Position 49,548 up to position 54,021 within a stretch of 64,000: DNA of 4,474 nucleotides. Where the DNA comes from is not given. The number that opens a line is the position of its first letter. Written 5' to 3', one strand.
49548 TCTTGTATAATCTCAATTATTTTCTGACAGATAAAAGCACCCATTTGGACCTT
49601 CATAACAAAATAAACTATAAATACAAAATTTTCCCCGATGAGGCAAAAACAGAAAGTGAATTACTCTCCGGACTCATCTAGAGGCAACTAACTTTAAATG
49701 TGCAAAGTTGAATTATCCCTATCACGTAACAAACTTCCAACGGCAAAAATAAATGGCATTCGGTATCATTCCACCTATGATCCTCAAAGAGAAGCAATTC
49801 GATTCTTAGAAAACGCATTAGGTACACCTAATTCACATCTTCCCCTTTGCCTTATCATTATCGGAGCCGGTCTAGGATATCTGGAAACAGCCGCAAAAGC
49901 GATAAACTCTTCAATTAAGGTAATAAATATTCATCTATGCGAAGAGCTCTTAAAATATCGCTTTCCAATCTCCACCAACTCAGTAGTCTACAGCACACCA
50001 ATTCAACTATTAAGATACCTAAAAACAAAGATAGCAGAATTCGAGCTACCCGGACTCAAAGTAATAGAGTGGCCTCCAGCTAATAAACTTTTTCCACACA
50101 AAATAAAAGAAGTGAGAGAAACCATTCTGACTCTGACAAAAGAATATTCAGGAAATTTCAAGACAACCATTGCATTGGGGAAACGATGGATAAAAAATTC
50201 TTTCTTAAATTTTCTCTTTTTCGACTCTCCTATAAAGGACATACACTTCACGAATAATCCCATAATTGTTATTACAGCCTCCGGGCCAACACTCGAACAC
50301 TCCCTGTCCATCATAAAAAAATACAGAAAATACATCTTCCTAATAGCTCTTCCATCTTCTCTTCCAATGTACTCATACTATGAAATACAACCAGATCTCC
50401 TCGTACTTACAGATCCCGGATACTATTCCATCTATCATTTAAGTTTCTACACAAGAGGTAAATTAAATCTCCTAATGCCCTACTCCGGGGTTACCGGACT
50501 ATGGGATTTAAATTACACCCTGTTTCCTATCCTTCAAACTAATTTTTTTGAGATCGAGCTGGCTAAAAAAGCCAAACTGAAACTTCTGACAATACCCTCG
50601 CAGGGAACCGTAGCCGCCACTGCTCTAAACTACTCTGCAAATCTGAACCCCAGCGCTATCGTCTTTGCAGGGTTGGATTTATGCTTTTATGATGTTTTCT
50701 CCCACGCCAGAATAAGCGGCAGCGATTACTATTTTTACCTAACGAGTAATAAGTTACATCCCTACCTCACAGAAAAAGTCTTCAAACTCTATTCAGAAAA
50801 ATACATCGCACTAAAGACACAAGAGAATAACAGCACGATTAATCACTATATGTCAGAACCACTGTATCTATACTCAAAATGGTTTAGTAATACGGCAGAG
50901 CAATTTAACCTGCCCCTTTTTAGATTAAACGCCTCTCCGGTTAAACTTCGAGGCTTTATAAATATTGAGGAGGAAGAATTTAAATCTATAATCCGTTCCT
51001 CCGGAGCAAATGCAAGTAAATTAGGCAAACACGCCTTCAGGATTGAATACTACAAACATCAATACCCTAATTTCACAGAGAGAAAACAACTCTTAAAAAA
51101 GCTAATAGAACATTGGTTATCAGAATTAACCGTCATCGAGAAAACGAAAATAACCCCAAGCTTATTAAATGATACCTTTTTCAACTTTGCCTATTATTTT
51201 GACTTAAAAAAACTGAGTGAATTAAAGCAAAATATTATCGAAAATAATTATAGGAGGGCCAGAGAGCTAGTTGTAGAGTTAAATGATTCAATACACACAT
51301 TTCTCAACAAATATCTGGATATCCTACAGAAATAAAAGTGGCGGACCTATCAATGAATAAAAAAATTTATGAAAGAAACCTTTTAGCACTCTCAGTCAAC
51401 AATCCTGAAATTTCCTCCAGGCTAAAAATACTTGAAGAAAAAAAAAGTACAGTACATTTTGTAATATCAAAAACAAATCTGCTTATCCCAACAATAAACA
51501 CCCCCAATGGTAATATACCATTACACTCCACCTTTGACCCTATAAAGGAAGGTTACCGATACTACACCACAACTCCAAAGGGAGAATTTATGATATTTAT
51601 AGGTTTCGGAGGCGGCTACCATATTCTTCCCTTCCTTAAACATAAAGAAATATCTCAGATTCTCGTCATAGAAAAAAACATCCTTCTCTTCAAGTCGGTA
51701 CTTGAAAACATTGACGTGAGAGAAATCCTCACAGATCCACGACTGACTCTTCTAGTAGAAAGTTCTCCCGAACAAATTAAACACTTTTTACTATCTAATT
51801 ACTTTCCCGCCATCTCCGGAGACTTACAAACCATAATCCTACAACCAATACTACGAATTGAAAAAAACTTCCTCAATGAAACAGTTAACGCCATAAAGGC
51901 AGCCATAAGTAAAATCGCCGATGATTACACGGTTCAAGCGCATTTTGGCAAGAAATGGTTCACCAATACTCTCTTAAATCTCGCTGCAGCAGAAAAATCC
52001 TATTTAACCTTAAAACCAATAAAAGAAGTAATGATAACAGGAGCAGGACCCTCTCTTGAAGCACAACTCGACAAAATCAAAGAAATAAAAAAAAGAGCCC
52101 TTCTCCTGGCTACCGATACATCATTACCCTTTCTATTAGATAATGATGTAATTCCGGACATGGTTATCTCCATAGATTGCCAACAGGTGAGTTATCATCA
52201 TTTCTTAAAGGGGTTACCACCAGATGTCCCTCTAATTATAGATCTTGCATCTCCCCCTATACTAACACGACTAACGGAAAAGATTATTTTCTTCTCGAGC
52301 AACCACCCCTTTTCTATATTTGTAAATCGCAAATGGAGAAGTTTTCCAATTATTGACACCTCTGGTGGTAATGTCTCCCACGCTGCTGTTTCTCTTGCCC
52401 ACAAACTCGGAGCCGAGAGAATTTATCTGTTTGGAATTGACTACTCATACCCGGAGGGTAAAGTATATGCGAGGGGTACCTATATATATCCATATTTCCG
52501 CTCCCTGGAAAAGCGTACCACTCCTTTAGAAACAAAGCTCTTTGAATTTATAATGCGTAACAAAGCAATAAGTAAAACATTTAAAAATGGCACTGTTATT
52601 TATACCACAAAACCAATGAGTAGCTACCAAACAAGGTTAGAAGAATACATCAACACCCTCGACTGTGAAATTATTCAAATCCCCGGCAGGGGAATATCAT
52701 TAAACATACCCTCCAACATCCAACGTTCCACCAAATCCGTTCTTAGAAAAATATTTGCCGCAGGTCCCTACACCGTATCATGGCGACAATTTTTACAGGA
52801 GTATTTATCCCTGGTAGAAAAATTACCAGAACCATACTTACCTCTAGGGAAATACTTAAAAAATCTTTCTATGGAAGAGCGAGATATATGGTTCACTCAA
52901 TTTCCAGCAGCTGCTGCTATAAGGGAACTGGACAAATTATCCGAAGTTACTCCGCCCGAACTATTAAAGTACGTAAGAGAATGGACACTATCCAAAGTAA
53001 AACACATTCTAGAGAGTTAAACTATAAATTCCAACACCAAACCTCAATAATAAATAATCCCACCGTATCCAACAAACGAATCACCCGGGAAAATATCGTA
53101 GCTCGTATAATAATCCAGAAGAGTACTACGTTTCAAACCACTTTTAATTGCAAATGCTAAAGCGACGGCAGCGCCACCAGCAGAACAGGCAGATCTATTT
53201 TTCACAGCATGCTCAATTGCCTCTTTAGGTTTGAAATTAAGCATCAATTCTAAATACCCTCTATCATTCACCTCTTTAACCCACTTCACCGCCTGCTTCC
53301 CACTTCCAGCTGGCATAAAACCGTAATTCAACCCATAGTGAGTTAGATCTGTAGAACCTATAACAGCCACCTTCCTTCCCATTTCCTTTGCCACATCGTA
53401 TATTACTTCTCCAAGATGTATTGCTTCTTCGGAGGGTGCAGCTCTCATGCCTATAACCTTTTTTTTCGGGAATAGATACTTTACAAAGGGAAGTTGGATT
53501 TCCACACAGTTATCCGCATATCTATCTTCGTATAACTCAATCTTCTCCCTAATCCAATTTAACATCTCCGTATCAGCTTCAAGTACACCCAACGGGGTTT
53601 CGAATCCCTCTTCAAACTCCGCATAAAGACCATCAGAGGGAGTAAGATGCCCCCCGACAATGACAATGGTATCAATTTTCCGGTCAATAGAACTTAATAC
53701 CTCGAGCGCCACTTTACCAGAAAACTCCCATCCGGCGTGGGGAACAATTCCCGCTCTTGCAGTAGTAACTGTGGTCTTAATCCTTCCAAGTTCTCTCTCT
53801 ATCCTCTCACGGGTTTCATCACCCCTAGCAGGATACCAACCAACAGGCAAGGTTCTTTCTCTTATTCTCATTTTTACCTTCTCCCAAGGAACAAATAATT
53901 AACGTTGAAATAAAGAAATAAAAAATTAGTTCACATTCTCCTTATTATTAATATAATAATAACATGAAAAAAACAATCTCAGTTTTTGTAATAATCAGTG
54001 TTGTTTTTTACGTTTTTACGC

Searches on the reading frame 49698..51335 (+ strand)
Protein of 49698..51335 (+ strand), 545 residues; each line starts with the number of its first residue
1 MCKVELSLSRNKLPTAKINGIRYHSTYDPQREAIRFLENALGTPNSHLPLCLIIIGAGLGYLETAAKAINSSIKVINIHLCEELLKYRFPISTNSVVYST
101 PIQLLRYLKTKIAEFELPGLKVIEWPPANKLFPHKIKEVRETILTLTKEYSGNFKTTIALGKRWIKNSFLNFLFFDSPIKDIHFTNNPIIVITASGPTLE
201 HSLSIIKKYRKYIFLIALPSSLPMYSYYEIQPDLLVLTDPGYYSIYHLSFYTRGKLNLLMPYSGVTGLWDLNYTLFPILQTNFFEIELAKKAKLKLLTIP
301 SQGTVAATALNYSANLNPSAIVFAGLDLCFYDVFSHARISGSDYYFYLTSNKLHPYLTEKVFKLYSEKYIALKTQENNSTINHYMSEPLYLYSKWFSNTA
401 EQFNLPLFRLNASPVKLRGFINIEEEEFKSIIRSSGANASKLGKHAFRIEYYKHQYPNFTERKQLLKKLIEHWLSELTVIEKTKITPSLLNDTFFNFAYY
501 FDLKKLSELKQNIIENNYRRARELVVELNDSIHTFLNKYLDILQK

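Call 58: search_protein_families(library=pfam, proteins=[window:49698-51335:+], max_evalue=0.00001)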
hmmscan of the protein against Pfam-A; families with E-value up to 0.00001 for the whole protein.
window:49698-51335:+ (545 aa): 1 family
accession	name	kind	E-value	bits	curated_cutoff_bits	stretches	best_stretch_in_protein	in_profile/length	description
PF01973.23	MptE-like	-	5e-15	56.1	34.6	1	184-332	22-170/171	6-hydroxymethylpterin diphosphokinase MptE-like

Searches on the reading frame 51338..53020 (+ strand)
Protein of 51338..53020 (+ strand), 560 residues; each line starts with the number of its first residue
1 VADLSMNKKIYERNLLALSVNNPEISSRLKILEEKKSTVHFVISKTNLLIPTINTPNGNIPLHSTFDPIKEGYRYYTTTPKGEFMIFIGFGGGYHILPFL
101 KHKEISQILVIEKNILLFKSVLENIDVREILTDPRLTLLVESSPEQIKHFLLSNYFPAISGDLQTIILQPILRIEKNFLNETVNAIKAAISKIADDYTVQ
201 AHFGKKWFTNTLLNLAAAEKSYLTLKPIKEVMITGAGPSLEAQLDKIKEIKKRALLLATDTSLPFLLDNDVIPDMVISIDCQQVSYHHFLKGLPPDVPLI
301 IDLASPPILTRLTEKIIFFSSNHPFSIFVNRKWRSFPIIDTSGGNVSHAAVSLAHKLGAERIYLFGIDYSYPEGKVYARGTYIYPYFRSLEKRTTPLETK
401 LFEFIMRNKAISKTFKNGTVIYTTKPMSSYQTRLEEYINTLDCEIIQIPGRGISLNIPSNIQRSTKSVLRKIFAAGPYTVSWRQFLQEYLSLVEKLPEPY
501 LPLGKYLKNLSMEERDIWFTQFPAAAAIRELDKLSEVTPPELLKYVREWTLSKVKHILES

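Call 58: search_protein_families(library=pfam, proteins=[window:51338-53020:+], max_evalue=0.00001)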
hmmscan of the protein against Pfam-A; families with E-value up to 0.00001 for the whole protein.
window:51338-53020:+ (560 aa): 2 families
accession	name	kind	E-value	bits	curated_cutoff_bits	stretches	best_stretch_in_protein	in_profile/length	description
PF01973.23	MptE-like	-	2.7e-33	115.6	34.6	1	224-373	19-170/171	6-hydroxymethylpterin diphosphokinase MptE-like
PF20157.4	Maf_flag10_N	-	3.8e-08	33.5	23.5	0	84-147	114-182/228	Glycosyltransferase Maf N-terminal domain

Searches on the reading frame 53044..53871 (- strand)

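Call 98: search_protein_families(library=pfam, proteins=[window:53044-53871:-], max_evalue=0.00001)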
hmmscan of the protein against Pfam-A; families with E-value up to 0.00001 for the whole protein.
window:53044-53871:- (275 aa): 1 family
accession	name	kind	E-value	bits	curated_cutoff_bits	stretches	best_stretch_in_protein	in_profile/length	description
PF01875.22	Memo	-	1.2e-34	120.2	27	1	12-272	8-268/269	Memo-like protein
